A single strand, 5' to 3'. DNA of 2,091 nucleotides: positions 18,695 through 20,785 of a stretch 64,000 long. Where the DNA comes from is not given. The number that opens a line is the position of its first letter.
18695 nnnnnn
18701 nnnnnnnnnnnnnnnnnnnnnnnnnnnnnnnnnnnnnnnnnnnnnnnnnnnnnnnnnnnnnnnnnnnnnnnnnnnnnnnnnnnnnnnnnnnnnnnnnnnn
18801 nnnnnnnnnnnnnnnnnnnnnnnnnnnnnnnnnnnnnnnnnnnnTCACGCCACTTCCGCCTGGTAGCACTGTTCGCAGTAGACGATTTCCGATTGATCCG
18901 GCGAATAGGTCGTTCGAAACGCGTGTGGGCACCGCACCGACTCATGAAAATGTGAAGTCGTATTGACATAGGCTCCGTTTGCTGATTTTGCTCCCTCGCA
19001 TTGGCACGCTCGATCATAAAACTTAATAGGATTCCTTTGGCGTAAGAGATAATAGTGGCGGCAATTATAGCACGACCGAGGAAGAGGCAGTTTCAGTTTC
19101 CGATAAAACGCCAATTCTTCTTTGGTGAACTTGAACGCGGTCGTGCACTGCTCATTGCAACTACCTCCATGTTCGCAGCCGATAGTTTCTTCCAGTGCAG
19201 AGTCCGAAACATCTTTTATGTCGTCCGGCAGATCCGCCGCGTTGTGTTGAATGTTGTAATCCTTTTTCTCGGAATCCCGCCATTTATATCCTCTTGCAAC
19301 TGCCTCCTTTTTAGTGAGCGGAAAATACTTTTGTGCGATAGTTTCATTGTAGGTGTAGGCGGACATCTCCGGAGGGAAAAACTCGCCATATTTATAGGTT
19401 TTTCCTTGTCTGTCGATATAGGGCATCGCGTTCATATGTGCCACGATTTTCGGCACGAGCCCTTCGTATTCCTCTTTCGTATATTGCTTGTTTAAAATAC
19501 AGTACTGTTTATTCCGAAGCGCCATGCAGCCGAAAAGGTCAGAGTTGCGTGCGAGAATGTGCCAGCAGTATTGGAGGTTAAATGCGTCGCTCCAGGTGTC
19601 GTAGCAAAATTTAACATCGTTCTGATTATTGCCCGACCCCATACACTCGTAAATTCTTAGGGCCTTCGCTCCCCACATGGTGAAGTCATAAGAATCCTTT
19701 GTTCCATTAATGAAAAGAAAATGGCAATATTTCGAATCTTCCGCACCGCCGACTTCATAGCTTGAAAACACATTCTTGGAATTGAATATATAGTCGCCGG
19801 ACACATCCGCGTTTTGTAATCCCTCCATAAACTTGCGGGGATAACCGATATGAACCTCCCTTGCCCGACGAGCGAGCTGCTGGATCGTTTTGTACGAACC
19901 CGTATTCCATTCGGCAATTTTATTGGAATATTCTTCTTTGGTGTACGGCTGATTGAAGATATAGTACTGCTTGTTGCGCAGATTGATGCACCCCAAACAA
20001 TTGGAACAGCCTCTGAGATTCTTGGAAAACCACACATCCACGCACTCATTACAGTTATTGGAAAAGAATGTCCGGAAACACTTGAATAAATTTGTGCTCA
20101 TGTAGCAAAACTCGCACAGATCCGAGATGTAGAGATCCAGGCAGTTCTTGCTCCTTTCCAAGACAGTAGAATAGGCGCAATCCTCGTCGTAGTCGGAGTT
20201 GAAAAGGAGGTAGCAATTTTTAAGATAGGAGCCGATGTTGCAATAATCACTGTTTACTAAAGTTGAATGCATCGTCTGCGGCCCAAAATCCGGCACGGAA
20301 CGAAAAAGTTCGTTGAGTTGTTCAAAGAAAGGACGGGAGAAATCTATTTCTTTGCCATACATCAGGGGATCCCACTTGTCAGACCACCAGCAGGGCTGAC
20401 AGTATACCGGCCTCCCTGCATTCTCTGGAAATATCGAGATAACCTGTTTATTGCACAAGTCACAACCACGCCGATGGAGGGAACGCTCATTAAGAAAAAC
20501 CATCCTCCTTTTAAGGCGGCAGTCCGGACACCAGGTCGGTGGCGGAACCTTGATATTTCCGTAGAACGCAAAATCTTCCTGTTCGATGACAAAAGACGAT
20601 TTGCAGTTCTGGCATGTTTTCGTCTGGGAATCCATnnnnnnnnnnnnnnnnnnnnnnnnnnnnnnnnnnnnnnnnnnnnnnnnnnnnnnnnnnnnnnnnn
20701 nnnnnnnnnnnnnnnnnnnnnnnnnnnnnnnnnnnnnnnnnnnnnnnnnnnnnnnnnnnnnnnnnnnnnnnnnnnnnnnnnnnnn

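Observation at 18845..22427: Tandem paralogous ~590-aa cysteine-rich repeat proteins of unknown function with identical C-termini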

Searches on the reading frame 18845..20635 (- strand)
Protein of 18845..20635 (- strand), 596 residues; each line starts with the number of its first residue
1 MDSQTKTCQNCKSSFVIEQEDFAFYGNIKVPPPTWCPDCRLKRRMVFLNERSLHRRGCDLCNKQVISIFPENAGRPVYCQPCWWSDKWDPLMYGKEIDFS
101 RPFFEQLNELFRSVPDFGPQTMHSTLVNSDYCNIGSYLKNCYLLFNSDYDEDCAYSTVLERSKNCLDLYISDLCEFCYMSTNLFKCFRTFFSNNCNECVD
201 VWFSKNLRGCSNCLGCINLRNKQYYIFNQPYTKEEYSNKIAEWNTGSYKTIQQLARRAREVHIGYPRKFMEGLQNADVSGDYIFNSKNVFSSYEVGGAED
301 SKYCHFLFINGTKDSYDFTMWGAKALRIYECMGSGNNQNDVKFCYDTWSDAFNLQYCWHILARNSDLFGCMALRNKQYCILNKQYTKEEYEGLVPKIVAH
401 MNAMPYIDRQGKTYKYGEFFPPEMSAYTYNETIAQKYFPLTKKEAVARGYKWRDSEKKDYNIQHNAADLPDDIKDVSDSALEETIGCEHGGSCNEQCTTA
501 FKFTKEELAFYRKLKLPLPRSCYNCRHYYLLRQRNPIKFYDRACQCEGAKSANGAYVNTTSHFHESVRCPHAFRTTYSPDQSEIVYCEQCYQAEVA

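Call 4: search_protein_families(library=pfam, proteins=[window:18845-20635:-], max_evalue=1)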
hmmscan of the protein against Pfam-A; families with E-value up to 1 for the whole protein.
window:18845-20635:- (596 aa): 2 families
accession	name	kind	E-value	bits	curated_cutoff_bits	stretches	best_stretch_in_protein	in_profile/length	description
PF13451.12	zf_Tbcl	-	0.00092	19.6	24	1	5-44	4-44/48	Probable treble clef domain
PF23477.1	zf_Tbcl_2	-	0.033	14.3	27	2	51-84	1-34/37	Probable treble clef zinc finger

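Call 5: search_protein_families(library=ncbifam, proteins=[window:18845-20635:-], max_evalue=1)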
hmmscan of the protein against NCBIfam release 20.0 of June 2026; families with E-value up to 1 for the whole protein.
window:18845-20635:- (596 aa): 1 family
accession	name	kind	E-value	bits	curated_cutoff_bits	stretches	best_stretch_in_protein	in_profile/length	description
TIGR04272.1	cxxc_cxxc_Mbark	domain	0.075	12.8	36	2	55-83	5-33/37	CxxC-x17-CxxC domain-containing protein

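Call 8: search_protein_families(library=phrogs, proteins=[window:18845-20635:-], max_evalue=1)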
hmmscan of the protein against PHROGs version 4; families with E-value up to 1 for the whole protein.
window:18845-20635:- (596 aa): 1 family
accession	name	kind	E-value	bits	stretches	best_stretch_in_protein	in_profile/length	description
phrog_9336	-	unknown function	0.03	15.1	1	21-58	154-190/198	-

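Call 52: search_protein_families(library=padloc, proteins=[window:18845-20635:-], max_evalue=0.01)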
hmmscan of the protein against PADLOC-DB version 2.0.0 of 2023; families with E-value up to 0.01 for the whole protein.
window:18845-20635:- (596 aa): 0 families
